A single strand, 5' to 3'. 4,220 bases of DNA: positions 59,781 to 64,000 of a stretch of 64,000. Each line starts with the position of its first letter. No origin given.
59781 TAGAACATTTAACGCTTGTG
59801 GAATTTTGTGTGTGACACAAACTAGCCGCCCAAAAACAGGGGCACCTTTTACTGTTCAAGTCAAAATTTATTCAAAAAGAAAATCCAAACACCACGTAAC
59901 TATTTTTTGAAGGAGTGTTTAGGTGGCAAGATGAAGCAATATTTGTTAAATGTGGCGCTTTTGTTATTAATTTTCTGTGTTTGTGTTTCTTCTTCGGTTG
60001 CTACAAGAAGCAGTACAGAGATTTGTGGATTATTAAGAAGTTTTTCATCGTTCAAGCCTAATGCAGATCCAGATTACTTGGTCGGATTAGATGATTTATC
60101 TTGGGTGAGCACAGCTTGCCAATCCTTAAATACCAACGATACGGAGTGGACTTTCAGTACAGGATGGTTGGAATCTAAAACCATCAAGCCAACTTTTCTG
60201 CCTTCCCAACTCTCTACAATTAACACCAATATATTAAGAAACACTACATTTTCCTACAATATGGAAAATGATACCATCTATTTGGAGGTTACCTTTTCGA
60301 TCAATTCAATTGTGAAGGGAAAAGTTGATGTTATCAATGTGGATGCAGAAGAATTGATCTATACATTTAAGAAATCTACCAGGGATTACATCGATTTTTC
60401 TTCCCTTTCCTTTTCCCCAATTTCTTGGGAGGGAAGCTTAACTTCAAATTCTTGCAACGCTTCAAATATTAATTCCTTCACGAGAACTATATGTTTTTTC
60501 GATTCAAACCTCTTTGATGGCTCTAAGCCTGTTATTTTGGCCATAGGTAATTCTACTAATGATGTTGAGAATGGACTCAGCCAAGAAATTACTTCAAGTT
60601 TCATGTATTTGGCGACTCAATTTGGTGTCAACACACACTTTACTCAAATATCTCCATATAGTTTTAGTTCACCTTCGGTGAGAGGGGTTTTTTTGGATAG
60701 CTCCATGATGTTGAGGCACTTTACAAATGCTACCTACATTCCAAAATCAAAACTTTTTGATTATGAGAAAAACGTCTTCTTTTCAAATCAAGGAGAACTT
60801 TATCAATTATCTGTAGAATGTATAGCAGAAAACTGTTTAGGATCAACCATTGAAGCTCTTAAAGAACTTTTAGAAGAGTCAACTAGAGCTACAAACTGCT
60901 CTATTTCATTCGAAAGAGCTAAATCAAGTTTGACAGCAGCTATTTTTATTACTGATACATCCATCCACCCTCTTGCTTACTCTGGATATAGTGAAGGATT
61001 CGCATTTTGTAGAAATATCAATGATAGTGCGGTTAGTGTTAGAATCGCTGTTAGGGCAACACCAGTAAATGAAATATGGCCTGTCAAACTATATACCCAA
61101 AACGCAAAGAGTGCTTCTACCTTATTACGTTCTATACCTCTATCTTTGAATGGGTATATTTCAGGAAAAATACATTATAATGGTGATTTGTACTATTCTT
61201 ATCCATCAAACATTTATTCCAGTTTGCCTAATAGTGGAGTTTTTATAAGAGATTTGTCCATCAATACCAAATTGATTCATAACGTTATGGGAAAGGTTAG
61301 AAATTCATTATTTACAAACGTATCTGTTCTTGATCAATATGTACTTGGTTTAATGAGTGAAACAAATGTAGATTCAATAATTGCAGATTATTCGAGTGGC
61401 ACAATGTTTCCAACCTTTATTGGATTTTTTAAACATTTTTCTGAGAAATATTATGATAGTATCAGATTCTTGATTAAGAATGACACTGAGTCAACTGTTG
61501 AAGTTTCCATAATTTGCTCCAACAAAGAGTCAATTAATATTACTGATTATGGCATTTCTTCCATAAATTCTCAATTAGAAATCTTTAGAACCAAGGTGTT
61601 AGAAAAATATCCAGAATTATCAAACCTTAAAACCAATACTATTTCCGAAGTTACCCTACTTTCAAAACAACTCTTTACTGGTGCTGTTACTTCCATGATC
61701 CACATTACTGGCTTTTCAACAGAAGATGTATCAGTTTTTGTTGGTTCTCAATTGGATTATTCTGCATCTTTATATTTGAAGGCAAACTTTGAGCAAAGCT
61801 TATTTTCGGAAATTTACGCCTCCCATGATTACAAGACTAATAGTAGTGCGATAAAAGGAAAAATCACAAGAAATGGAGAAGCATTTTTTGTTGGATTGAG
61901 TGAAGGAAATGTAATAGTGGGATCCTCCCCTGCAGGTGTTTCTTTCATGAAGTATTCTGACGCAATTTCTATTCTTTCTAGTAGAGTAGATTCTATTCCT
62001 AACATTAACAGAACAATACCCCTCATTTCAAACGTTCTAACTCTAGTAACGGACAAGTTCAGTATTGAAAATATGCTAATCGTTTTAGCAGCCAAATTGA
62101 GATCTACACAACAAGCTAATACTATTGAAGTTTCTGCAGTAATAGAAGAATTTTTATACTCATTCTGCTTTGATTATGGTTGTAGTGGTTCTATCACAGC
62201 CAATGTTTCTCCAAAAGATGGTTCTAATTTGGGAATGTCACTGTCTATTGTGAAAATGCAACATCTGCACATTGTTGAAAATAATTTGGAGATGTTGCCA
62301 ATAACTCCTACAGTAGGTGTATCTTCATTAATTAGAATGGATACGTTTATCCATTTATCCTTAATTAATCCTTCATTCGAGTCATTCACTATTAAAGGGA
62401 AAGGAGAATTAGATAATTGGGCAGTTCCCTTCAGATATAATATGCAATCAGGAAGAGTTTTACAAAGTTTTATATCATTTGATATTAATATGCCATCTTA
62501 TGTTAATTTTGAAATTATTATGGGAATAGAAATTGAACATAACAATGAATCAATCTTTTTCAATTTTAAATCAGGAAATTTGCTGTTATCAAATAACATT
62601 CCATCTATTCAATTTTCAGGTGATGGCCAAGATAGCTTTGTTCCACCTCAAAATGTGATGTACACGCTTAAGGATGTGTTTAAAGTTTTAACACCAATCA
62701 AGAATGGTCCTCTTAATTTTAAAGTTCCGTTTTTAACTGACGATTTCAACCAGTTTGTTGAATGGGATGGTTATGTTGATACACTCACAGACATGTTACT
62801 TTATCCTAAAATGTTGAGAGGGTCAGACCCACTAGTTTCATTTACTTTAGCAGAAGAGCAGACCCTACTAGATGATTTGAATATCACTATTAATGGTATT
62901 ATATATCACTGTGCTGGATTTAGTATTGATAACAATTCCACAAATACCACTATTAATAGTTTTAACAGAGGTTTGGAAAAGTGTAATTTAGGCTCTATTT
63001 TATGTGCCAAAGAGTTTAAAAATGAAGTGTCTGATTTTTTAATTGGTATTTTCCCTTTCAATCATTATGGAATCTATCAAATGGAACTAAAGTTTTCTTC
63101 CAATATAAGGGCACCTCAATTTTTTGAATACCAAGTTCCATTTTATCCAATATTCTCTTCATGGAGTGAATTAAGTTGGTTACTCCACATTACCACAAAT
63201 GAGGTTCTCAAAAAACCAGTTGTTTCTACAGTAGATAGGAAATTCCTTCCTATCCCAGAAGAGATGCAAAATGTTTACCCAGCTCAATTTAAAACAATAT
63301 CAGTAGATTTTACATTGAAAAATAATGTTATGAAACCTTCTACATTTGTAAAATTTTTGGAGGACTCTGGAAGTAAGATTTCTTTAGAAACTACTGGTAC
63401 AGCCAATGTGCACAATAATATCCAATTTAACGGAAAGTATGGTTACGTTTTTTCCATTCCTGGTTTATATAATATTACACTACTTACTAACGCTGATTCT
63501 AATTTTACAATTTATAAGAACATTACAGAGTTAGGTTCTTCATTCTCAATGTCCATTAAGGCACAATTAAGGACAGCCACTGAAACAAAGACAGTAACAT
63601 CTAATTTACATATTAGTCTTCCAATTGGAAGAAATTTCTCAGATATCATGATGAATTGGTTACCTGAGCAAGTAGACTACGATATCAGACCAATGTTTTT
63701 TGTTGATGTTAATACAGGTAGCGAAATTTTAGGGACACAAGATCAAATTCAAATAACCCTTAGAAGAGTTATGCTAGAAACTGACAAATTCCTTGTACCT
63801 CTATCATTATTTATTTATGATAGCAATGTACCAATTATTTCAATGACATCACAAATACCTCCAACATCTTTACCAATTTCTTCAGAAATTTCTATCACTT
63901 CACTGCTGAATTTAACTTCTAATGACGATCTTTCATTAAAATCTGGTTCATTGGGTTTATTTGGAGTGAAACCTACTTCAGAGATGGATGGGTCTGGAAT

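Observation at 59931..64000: Unannotated giant secreted glycoprotein gene missing from the ORF track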

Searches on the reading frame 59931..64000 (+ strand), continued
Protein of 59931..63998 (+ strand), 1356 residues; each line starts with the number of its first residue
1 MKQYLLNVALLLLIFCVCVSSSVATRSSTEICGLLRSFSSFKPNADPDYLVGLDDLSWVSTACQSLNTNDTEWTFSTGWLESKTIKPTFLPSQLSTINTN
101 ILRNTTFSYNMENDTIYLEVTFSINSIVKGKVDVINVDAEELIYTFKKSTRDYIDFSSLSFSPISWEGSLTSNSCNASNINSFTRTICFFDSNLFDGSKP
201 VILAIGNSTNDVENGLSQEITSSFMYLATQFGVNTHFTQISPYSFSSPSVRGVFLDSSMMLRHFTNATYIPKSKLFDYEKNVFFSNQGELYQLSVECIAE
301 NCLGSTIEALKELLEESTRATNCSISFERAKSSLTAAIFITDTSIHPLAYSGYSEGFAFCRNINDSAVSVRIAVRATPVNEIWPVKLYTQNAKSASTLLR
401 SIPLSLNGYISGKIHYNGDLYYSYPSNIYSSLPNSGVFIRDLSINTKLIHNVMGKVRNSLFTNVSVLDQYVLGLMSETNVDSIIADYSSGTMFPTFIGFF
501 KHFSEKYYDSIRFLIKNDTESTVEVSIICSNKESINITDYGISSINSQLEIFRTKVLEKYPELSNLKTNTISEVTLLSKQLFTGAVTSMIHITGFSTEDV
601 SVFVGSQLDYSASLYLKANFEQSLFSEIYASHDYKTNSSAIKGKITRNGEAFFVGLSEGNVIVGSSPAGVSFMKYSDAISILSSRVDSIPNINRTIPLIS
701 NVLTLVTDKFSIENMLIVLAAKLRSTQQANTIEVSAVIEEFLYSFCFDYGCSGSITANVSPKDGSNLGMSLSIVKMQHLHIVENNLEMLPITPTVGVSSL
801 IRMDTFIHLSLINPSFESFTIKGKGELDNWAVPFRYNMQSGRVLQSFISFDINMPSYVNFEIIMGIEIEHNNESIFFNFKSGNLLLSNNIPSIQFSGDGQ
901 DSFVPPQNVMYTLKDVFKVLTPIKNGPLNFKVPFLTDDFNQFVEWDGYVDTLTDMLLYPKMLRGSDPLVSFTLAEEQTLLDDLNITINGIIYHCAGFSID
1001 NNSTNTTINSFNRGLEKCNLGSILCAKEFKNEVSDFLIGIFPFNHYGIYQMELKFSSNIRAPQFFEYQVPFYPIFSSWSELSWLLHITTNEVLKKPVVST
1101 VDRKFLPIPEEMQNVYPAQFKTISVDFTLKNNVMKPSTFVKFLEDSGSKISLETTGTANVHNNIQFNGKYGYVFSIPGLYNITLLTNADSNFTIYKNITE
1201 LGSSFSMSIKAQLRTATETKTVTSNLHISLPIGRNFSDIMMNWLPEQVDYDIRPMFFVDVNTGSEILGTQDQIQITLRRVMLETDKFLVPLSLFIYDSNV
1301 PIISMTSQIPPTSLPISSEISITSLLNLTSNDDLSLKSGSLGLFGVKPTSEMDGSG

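Call 62: predict_structure(alignment_id=A2)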
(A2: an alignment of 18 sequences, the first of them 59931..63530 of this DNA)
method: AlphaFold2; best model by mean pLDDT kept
length: 1200 residues; sequences in the alignment: 18
mean_pLDDT: 80.1   pTM: 0.76
mean pLDDT of the five models: 80.1, 77.5, 77.3, 74.2, 74.2
residues with pLDDT >= 90: 229; 70-90: 770; 50-70: 141; < 50: 60
segments of 3 or more residues with pLDDT < 50: 1-5, 15-24, 209-212, 1140-1146, 1148-1155, 1179-1200
pLDDT, mean of each block of 10 residues (from residue 1): 47 47 62 83 70 77 79 90 87 90 91 88 93 86 92 81 83 76 77 85 74 61 83 64 74 84 81 86 85 84 80 90 89 90 86 90 88 79 79 73 82 89 83 83 90 92 88 91 88 84 83 71 78 65 90 92 88 86 86 82 83 90 90 88 88 82 70 86 86 76 78 91 81 88 85 82 79 85 58 68 88 88 84 81 86 91 86 83 83 75 80 84 70 66 78 82 73 76 88 87 85 90 85 71 80 77 81 85 86 87 85 83 87 62 45 52 78 68 34 29
secondary structure, 60 per line:
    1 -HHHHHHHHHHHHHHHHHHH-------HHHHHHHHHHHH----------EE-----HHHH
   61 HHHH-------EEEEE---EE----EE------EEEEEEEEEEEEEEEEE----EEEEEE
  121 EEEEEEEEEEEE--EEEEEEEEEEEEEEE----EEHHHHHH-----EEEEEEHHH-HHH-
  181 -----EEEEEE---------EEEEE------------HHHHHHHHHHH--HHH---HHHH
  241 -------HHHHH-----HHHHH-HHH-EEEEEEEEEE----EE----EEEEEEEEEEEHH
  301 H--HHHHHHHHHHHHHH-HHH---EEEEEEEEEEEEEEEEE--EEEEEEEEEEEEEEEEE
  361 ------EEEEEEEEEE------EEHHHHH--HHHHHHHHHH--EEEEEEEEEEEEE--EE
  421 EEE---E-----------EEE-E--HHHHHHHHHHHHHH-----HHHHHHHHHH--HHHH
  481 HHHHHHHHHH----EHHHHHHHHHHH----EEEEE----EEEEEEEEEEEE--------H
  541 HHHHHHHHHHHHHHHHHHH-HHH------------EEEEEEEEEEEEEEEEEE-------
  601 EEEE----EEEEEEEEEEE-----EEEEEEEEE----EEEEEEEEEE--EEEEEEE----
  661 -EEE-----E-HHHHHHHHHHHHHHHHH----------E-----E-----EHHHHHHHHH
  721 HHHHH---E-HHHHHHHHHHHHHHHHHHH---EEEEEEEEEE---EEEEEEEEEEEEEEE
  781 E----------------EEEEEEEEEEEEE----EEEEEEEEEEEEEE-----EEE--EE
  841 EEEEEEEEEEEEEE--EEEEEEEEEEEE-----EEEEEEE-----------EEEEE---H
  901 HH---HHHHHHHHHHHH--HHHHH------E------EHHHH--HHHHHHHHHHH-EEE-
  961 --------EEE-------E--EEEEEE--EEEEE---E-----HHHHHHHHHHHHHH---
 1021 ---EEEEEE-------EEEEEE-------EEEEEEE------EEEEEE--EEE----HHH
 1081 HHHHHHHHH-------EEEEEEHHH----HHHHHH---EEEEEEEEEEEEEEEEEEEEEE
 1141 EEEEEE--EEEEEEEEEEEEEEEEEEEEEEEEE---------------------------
elements in order (helices of 4 or more, strands of 3 or more residues): H2-20 H28-39 H57-64 E72-76 E94-110 E115-132 E135-149 H156-161 E167-172 E186-191 E201-205 H218-228 H237-240 H248-252 H258-262 E268-277 E288-298 H304-317 E325-341 E344-360 E367-376 H385-389 H392-401 E404-416 E419-423 E439-441 H446-459 H465-474 H477-490 H496-506 E511-515 E520-531 H540-559 E576-593 E601-604 E609-619 E625-633 E638-647 E650-656 E662-664 H672-688 H712-725 H731-749 E753-762 E766-781 E798-810 E815-828 E834-836 E839-854 E857-868 E874-880 E892-896 H906-917 H920-924 H939-942 H945-955 E957-959 E969-971 E982-987 E990-994 H1004-1017 E1024-1029 E1037-1042 E1050-1056 E1063-1068 E1071-1073 H1078-1089 E1097-1102 H1110-1115 E1119-1146 E1149-1173

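Call 64: fold_search(model_id=the predicted structure, library=pdb)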
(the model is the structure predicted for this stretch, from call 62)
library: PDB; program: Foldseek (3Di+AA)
matches with E <= 10: 341; with E <= 0.001: 0
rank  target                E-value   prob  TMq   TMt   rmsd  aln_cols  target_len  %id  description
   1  6e14_D                2.1e-03  0.13  0.06  0.08  29.7      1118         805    6  Handover mechanism of the growing pilus by the bacterial outer membrane usher FimD (released 2018-10-17)
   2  8gl6_A                2.9e-03  0.20  0.09  0.06  36.3      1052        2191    8  The Type 9 Secretion System in vitro assembled, RemA-CTD substrate bound complex (released 2024-01-31)
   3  8gl8_A                4.1e-03  0.20  0.08  0.05  34.6      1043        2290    8  The Type 9 Secretion System Extended Translocon - SprA-PorV-PPI-RemZ-SkpA-SprE complex (released 2024-01-31)
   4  9fw9_D                1.7e-02  0.07  0.05  0.07  30.9       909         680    7  Cryo-EM structure of the type 1 pilus assembly platform as part of the FimA-bound chaperone-usher pilus complex (FimDH (released 2025-06-04)
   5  9bog_D                2.3e-02  0.09  0.06  0.08  30.7       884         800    6  Structural basis for adhesin secretion by the outer-membrane usher in type 1 pili (released 2024-10-09)
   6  1kmo                  4.2e-02  0.09  0.07  0.09  31.4       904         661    8  Crystal structure of the Outer Membrane Transporter FecA (released 2002-03-06)
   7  9ens_A                4.6e-02  0.04  0.06  0.07  40.1      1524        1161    6  Cleavage product of vitellogenin from the honey bee hemolymph (released 2025-03-26)
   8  6h3j_A                4.8e-02  0.08  0.08  0.06  34.9      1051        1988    8  Structural snapshots of the Type 9 protein translocon Plug-complex (released 2018-11-07)
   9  8the_A                7.6e-02  0.08  0.07  0.10  31.7       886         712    6  Cryo-EM structure of Pseudomonas aeruginosa TonB-dependent transporter PhuR in complex with synthetic antibody and hem (released 2024-01-31)
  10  9bd8_A                8.7e-02  0.09  0.07  0.13  33.1       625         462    9  ApoB 100 beta barrel bound to LDLR beta propeller (released 2024-12-25)
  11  7ye6_P                1.2e-01  0.11  0.05  0.13  22.3       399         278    8  BAM-EspP complex structure with BamA-N427C/EspP-R1297C mutations in nanodisc (released 2023-07-12)
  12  1po3_B                1.5e-01  0.08  0.07  0.11  31.6       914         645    7  Crystal structure of ferric citrate transporter FecA in complex with ferric citrate (released 2003-11-18)
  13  9ex3_A                2.1e-01  0.08  0.07  0.11  31.3       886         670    5  Ferric-mycobactin receptor (FemA) in complex with dihydroaeruginoic acid (released 2025-02-26)
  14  3njt                  2.1e-01  0.07  0.06  0.11  22.4       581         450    4  Crystal structure of the R450A mutant of the membrane protein FhaC (released 2010-11-03)
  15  7o4i_B                2.5e-01  0.09  0.05  0.05  25.1       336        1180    7  Yeast RNA polymerase II transcription pre-initiation complex with initial transcription bubble (released 2021-06-16)
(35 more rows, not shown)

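Call 75: find_encoding_contigs(protein=P0037, flank=8000, max_places=2)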
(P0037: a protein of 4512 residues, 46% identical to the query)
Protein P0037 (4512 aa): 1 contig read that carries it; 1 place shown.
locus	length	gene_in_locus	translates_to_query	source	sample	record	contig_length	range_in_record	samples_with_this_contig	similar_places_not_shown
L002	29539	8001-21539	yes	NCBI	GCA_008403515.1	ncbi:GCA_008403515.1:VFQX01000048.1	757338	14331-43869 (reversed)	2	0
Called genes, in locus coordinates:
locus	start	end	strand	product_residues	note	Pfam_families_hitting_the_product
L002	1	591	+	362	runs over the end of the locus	-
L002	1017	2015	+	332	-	-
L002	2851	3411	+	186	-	-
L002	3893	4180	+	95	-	-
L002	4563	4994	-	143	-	PF00615:RGS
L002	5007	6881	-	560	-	-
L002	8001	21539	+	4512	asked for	-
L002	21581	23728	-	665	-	PF00615:RGS (weak)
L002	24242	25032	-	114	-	PF03650:MPC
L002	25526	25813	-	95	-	-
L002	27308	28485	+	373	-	-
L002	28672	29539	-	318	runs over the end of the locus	-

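Call 90: find_encoding_contigs(protein=P0039, flank=6000, max_places=2)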
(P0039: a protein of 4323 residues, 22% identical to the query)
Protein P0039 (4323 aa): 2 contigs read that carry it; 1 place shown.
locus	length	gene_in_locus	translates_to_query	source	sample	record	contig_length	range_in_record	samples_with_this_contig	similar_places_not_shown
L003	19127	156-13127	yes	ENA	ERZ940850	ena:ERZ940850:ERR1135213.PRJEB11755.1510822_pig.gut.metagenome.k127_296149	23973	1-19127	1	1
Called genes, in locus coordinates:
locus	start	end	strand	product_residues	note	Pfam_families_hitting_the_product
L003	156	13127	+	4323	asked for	PF00353:HemolysinCabind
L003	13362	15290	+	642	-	-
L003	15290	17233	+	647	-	PF07517:SecA_DEAD, PF01043:SecA_PP_bind, PF21090:P-loop_SecA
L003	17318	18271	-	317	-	-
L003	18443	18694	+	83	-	PF01844:HNH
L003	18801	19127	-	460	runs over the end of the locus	PF03781:FGE-sulfatase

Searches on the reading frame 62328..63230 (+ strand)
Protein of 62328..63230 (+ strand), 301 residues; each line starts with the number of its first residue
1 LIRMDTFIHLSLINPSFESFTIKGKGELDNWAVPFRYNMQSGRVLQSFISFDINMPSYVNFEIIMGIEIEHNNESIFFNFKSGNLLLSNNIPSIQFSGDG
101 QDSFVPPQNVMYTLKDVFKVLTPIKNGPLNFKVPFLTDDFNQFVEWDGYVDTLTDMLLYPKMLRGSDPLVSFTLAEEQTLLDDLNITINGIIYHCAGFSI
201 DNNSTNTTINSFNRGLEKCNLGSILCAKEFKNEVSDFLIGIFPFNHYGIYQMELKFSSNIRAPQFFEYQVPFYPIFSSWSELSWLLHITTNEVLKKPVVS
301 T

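Call 34: find_homologous_proteins(query=window:62328-63230:+)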
Query window:62328-63230:+: 458 candidates shared short words with the query, none scored E <= 0.001.
